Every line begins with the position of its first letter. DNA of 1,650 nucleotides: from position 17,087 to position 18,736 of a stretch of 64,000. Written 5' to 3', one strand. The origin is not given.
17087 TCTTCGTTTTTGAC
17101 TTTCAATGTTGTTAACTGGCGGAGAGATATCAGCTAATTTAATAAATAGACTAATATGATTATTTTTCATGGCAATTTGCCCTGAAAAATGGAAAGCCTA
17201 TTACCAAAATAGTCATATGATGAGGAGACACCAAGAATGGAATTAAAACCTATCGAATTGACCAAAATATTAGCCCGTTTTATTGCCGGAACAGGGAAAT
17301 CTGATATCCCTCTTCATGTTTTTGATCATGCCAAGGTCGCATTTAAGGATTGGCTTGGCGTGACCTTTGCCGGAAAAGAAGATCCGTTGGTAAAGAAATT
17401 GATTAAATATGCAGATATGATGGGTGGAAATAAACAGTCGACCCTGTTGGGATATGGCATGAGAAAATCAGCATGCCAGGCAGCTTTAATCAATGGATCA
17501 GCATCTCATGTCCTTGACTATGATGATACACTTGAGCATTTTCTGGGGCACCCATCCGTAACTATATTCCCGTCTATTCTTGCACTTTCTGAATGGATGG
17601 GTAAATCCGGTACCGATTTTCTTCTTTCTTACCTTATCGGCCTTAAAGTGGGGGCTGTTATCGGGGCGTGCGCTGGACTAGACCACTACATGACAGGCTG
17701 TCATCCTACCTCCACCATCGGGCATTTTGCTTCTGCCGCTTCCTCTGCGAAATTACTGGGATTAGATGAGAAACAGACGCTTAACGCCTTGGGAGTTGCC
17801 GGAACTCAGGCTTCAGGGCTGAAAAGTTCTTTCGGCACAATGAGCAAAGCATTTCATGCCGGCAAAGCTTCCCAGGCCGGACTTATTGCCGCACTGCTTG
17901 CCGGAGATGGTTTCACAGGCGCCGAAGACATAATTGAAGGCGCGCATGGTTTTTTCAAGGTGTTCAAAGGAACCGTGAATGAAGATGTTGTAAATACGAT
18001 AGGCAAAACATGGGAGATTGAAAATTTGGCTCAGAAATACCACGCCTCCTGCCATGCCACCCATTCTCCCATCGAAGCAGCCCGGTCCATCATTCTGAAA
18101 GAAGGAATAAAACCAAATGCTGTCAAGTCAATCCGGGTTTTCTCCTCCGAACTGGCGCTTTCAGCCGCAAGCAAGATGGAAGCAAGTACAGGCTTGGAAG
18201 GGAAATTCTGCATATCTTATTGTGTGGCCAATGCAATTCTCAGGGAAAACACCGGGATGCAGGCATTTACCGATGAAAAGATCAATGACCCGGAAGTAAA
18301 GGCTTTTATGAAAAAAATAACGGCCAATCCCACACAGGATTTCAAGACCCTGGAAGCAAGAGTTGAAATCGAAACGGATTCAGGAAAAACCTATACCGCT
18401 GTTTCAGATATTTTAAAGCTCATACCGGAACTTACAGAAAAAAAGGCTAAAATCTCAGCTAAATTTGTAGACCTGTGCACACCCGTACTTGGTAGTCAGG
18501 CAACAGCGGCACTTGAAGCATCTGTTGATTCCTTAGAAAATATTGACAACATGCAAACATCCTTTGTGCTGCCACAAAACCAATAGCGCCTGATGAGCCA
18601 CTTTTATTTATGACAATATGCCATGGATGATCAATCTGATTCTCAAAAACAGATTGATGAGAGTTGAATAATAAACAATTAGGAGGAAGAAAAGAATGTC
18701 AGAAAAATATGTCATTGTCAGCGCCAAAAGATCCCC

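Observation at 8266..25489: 17-kb TetR / TRAP / CoA-ligase / split B12-mutase / PrpD / beta-oxidation cluster with no acyl-CoA dehydrogenase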

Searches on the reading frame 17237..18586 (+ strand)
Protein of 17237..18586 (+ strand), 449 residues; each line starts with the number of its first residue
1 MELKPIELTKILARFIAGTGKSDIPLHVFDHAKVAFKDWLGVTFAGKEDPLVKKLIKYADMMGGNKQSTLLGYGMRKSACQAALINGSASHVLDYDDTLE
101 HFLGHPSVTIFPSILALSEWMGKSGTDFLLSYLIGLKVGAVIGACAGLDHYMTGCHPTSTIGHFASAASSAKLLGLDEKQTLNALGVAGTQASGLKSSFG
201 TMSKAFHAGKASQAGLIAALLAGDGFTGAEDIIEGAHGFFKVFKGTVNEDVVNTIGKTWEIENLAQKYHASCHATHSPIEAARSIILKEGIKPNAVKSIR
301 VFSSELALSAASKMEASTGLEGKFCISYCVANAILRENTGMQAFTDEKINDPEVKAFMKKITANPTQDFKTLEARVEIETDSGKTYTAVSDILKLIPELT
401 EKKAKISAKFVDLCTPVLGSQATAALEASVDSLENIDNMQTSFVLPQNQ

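Call 3: search_protein_families(library=pfam, proteins=[window:17237-18586:+])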
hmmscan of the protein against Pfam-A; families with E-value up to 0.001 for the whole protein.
window:17237-18586:+ (449 aa): 2 families
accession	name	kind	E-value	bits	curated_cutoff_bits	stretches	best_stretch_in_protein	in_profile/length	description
PF03972.19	MmgE_PrpD_N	-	8.2e-66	222.1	32.1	1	12-245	3-237/244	MmgE/PrpD N-terminal domain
PF19305.4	MmgE_PrpD_C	-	2.9e-28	99.3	32.1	1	269-433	1-171/173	MmgE/PrpD C-terminal domain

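Call 5: search_protein_families(library=ncbifam, proteins=[window:17237-18586:+], max_evalue=0.00001)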
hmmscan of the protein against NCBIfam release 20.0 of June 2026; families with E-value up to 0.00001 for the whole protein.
window:17237-18586:+ (449 aa): 2 families
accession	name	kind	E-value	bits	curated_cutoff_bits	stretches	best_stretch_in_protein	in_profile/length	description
NF006943.0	PRK09425.1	equivalog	4.6e-11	42.1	575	1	28-369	33-388/480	bifunctional 2-methylcitrate dehydratase/aconitate hydratase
TIGR02330.1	prpD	equivalog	3.8e-07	29.2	458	1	69-367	63-374/468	2-methylcitrate dehydratase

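Call 11: find_related_loci(query=window:17237-18586:+, collection=genome_contigs, flank=10000)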
Query window:17237-18586:+ (449 aa) in genome_contigs; peptide patterns used: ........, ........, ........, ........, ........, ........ (x = any residue, [..] = any of these).
50 stretches matched a pattern; 35 encode a relative of the query (tblastn E <= 1e-3); 33 distinct loci.
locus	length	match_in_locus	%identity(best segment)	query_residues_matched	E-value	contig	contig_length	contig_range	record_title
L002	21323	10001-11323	81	1-441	0e+0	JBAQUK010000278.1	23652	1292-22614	MAG: Desulfosalsimonadaceae bacterium isolate MFD12006_ilm_asm_bin16 k127_155270, whole genome shotgun sequence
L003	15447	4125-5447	79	1-441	0e+0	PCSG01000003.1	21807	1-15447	MAG: Desulfobacterales bacterium CG23_combo_of_CG06-09_8_20_14_all_51_8 CG23_scaffold_819_c, whole genome shotgun sequen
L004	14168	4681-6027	77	1-449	0e+0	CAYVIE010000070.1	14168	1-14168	MAG TPA_asm: uncultured Desulfobacteraceae bacterium isolate SRP338002_co1_100 genome assembly, contig: NODE_3979_length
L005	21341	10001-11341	63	1-447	0e+0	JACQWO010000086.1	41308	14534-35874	MAG: Desulfobacterales bacterium isolate NC_groundwater_1491_Pr4_B-0.1um_43_5 SR1-18-B1_scaffold_530933, whole genome sh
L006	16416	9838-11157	62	1-440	0e+0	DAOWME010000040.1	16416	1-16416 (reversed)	MAG TPA_asm: Deltaproteobacteria bacterium isolate CSMAG_2994 CSMAG_2994_k141_703826_length_16416_cov_86.1707, whole gen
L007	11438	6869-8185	63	1-439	0e+0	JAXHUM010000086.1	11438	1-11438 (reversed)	MAG: Thermodesulfobacteriota bacterium isolate MAG51_tar_biofilm MAG51_86, whole genome shotgun sequence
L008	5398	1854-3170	62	1-439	0e+0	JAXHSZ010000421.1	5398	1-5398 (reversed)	MAG: Thermodesulfobacteriota bacterium isolate MAG11_tar_biofilm MAG11_421, whole genome shotgun sequence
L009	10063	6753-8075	60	1-441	0e+0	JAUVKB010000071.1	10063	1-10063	MAG: Deltaproteobacteria bacterium isolate CSMAG_469 CSMAG_469_k127_1344867_length_10063_cov_19.0000, whole genome shotg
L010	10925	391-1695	63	6-440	0e+0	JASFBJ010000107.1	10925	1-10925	MAG: Desulfobacterales bacterium isolate GB_4872_bin42 NODE_646_length_10925_cov_9.490064, whole genome shotgun sequence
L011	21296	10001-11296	61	8-439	4e-179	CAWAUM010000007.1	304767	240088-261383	MAG: uncultured delta proteobacterium isolate MFD03899.bin.1.184 genome assembly, contig: contig_28803, whole genome sho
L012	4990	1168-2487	60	1-440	0e+0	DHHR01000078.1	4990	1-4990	MAG TPA_asm: Syntrophaceae bacterium UBA4767 UBA4767_contig_3936, whole genome shotgun sequence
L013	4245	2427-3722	61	8-439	0e+0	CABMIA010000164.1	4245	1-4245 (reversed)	uncultured archaeon isolate LFW-280_1_1 genome assembly, contig: LFW28011_6, whole genome shotgun sequence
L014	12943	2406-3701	60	8-439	3e-177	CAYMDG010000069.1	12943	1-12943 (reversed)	MAG TPA_asm: uncultured Bacteriovoracaceae bacterium isolate SRP302447_co2_107 genome assembly, contig: NODE_13463_lengt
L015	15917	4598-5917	60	1-440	1e-176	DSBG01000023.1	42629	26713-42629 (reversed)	MAG TPA_asm: Deltaproteobacteria bacterium isolate SpSt-1167 Ga0129302_1000217, whole genome shotgun sequence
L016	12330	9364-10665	62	8-441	2e-176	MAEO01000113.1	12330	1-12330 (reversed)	MAG: Smithella sp. M82 Smithella_M82_scaffold_201, whole genome shotgun sequence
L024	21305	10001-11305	57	8-440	4e-165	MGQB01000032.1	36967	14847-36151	MAG: Deltaproteobacteria bacterium RBG_13_43_22 RBG_13_scaffold_729, whole genome shotgun sequence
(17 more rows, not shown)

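Call 36: search_protein_families(library=pfam, proteins=[L002:549-2987:+, L002:2857-4395:+, L002:18704-19753:+, L002:9599-9904:+], max_evalue=0.001)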
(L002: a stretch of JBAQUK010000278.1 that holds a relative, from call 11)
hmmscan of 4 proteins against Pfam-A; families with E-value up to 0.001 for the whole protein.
L002:549-2987:+ (812 aa): 8 families
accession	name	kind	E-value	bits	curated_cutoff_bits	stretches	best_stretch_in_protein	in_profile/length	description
PF13426.13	PAS_9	-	2.7e-27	95.5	27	3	176-280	5-103/103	PAS domain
PF08448.16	PAS_4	-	2.3e-26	92.6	23.1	2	41-142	1-98/110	PAS fold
PF00989.32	PAS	-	1.3e-22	80.3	22.6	3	41-141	7-105/113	PAS fold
PF02518.31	HATPase_c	-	1.8e-22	80.3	26.4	1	559-667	1-108/111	Histidine kinase-, DNA gyrase B-, and HSP90-like ATPase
PF00072.30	Response_reg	-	6.9e-19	68.5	30.2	1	692-801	1-109/111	Response regulator receiver domain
PF00512.31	HisKA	-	1.2e-13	51.3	26.9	1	452-513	2-62/66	His Kinase A (phospho-acceptor) domain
PF13188.13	PAS_8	-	2.9e-08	33.7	21.8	1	316-349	2-35/65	PAS domain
PF14501.12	HATPase_c_5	-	0.00011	22.5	22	1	563-654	5-90/102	GHKL domain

L002:2857-4395:+ (512 aa): 8 families
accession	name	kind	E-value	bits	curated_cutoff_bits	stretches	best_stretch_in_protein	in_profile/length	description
PF00158.32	Sigma54_activat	-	2.6e-68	229.4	20.2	1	198-365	1-168/168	Sigma-54 interaction domain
PF00072.30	Response_reg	-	2.5e-25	89.3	30.2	1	53-161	1-109/111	Response regulator receiver domain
PF25601.1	AAA_lid_14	-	2.4e-23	82.2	27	1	370-435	1-66/87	AAA+ ATPase lid domain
PF14532.12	Sigma54_activ_2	-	9.1e-20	71.7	25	1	199-369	1-138/138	Sigma-54 interaction domain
PF07728.20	AAA_5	-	2.3e-10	41.1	22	1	222-341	2-124/139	AAA domain (dynein-related subfamily)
PF07724.20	AAA_2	-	1e-06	29.4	27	1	220-347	4-132/166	AAA domain (Cdc48 subfamily)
PF00004.35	AAA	-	4.2e-05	24.4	21.2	1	222-354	1-126/131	ATPase family associated with various cellular activities (AAA)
PF02954.25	HTH_8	-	5.9e-05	23.2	22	1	466-502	4-40/42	Bacterial regulatory protein, Fis family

L002:18704-19753:+ (349 aa): 1 family
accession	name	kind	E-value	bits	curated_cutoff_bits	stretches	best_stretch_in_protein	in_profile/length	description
PF00990.26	GGDEF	-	9.3e-36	123.5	23.8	1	196-346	1-157/161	Diguanylate cyclase, GGDEF domain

L002:9599-9904:+ (101 aa): 0 families

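Call 38: search_solved_structures(query=window:17237-18586:+, max_evalue=0.00001, show_alignments=2)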
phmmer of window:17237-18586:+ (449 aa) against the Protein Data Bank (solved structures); distinct sequences matched with E-value up to 0.00001: 10.
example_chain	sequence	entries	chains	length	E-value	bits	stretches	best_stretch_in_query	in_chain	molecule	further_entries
2hp3_A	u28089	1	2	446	2.5e-55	191.4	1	12-364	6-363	IDS-epimerase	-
2hp0_A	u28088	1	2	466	3.1e-55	191.1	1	12-364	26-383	IDS-epimerase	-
7bra_A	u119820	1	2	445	5.7e-48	167.2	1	25-349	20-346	Bacillus subtilis IRG1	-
7e9d_A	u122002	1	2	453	1.4e-46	162.7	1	25-349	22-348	IRG1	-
7br9_A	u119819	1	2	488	2.2e-30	109.3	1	12-393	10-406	Cis-aconitate decarboxylase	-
6r6t_A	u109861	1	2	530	3.2e-30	108.7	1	13-393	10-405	Cis-aconitate decarboxylase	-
12vt_A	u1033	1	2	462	1.3e-27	100.1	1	9-393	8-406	Cis-aconitate decarboxylase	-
12ux_A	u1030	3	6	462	5.4e-27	98.1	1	9-393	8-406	Cis-aconitate decarboxylase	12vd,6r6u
12vw_A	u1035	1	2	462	5.4e-27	98.1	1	9-393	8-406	Cis-aconitate decarboxylase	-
12vq_A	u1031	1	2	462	1.2e-25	93.7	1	9-393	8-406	Cis-aconitate decarboxylase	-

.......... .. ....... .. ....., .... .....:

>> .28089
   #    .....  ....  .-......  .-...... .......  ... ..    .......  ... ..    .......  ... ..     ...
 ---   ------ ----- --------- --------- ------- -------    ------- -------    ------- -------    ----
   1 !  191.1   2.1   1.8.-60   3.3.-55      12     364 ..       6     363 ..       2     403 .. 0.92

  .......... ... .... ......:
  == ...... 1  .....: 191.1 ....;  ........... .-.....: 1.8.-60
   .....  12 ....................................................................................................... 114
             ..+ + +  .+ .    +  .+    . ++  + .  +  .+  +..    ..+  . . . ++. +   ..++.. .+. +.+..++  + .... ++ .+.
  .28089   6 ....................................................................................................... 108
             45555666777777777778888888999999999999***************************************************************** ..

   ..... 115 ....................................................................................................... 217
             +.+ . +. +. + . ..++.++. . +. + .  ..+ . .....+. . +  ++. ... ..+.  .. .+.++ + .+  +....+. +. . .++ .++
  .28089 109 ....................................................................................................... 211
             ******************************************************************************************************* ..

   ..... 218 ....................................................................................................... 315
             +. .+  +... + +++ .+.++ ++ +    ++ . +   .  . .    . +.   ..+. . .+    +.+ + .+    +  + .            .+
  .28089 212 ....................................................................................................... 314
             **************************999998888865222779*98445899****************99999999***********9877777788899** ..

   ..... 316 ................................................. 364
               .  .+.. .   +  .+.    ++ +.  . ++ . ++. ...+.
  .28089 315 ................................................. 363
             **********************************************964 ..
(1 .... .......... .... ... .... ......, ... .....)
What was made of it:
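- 17237..18586 (+): MmgE/PrpD-family protein. Predicted two-base epimerase of free 2-alkylsuccinate. True PrpD models score 29-42 bits against cut-offs of 458-575 (calls 5, 38).
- On 2-Methylcitrate dehydratase PrpD: No PrpD structure is among the solved-structure hits (call 38).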

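Call 58: search_protein_families(library=pfam, proteins=[L024:1264-2325:-, L024:2427-3548:-, L024:3900-4634:+, L024:6535-8418:+, L024:11406-12593:+, L024:14073-14783:-, L024:15084-17096:-, L024:18206-19714:+, L024:19894-21300:-, L024:17361-17906:+], max_evalue=0.00001)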
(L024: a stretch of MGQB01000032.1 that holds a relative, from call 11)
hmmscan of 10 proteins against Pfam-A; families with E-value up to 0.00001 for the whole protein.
L024:1264-2325:- (353 aa): 3 families
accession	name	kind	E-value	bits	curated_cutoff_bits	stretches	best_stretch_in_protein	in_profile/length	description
PF08541.16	ACP_syn_III_C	-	9.1e-38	128.8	26.6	1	265-353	2-90/90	3-Oxoacyl-[acyl-carrier-protein (ACP)] synthase III C terminal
PF08545.16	ACP_syn_III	-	3.6e-28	97.7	24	1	132-210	1-80/80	3-Oxoacyl-[acyl-carrier-protein (ACP)] synthase III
PF00108.29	Thiolase_N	-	6.9e-07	29.3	26.4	1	61-171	7-118/260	Thiolase, N-terminal domain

L024:2427-3548:- (373 aa): 1 family
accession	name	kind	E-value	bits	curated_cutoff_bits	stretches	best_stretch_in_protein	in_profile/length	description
PF08291.16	Peptidase_M15_3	-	1.1e-07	32.3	23.2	1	263-307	32-76/108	Peptidase M15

L024:3900-4634:+ (244 aa): 2 families
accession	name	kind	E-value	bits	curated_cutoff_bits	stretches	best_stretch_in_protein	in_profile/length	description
PF00392.27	GntR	-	3.3e-21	75.2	27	1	11-73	2-64/64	Bacterial regulatory proteins, gntR family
PF07702.18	UTRA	-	1.5e-17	64.2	23.8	1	96-234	3-141/141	UTRA domain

L024:6535-8418:+ (627 aa): 3 families
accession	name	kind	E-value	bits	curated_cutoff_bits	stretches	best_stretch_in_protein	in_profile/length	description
PF04055.27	Radical_SAM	-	4.2e-13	50.2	29.5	1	168-326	5-161/166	Radical SAM superfamily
PF17820.7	PDZ_6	-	4.3e-08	33.2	27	1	408-443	5-40/54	PDZ domain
PF13180.12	PDZ_2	-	2.2e-07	31.5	27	1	406-470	17-79/80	PDZ domain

L024:11406-12593:+ (395 aa): 1 family
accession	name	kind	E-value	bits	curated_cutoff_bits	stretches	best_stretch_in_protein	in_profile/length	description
PF02515.22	CoA_transf_3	-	8.9e-123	410.4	23.3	1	5-371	1-366/366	CoA-transferase family III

L024:14073-14783:- (236 aa): 0 families

L024:15084-17096:- (670 aa): 3 families
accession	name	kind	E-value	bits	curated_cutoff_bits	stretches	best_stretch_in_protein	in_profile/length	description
PF00072.30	Response_reg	-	8.1e-24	84.4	30.2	1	554-665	1-110/111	Response regulator receiver domain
PF02518.31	HATPase_c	-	3.1e-20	73.1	26.4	1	408-530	2-109/111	Histidine kinase-, DNA gyrase B-, and HSP90-like ATPase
PF00512.31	HisKA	-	9e-06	26.1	26.9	0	304-361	5-61/66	His Kinase A (phospho-acceptor) domain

L024:18206-19714:+ (502 aa): 2 families
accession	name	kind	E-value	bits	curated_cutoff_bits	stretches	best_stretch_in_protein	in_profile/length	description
PF02913.24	FAD-oxidase_C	-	2.4e-67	227.7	21.2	1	263-500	8-248/248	FAD linked oxidases, C-terminal domain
PF01565.28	FAD_binding_4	-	2.1e-43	147.8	26.4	1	81-220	1-139/139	FAD binding domain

L024:19894-21300:- (468 aa): 3 families
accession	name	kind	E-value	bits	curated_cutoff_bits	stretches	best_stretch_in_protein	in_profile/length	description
PF13607.11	Succ_CoA_lig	-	1.3e-49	168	27.4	1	157-294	1-138/138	Succinyl-CoA ligase like flavodoxin domain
PF13380.12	CoA_binding_2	-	6.3e-21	75.4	22.8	1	16-138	1-111/116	CoA binding domain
PF02629.25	CoA_binding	-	1.4e-11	45.4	22.3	1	14-104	2-95/97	CoA binding domain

L024:17361-17906:+ (181 aa): 3 families
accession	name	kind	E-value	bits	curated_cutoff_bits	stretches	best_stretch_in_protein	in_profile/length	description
PF03358.20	FMN_red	-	3.5e-12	46.6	24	1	67-136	60-129/152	NADPH-dependent FMN reductase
PF00258.30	Flavodoxin_1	-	2e-06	28.5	25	1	34-120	1-91/143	Flavodoxin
PF12724.12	Flavodoxin_5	-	7e-06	26.9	27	1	33-111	1-77/145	Flavodoxin domain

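Call 68: list_cluster_members(proteins=[P0001, window:17237-18586:+, window:10456-11493:+])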
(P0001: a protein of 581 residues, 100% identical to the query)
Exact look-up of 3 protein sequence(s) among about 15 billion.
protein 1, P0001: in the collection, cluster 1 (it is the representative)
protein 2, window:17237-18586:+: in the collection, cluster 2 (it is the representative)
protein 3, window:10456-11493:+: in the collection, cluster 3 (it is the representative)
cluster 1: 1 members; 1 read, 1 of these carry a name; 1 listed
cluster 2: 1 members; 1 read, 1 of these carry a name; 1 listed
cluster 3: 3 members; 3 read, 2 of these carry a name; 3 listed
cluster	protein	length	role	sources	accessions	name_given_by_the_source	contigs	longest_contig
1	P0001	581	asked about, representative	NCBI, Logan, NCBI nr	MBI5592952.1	MAG: methylmalonyl-CoA mutase [Deltaproteobacteria bacterium] | methylmalonyl-CoA mutase [Deltaproteobacteria bacterium]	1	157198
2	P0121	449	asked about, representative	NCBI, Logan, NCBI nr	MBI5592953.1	MAG: MmgE/PrpD family protein [Deltaproteobacteria bacterium] | MmgE/PrpD family protein [Deltaproteobacteria bacterium]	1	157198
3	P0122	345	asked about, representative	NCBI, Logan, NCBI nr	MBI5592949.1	MAG: TRAP transporter substrate-binding protein DctP [Deltaproteobacteria bacterium] | TRAP transporter substrate-binding protein DctP [Deltaproteobacteria bacterium]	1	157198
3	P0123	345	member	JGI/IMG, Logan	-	TRAP-type C4-dicarboxylate transport system substrate-binding protein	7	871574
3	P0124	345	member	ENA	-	-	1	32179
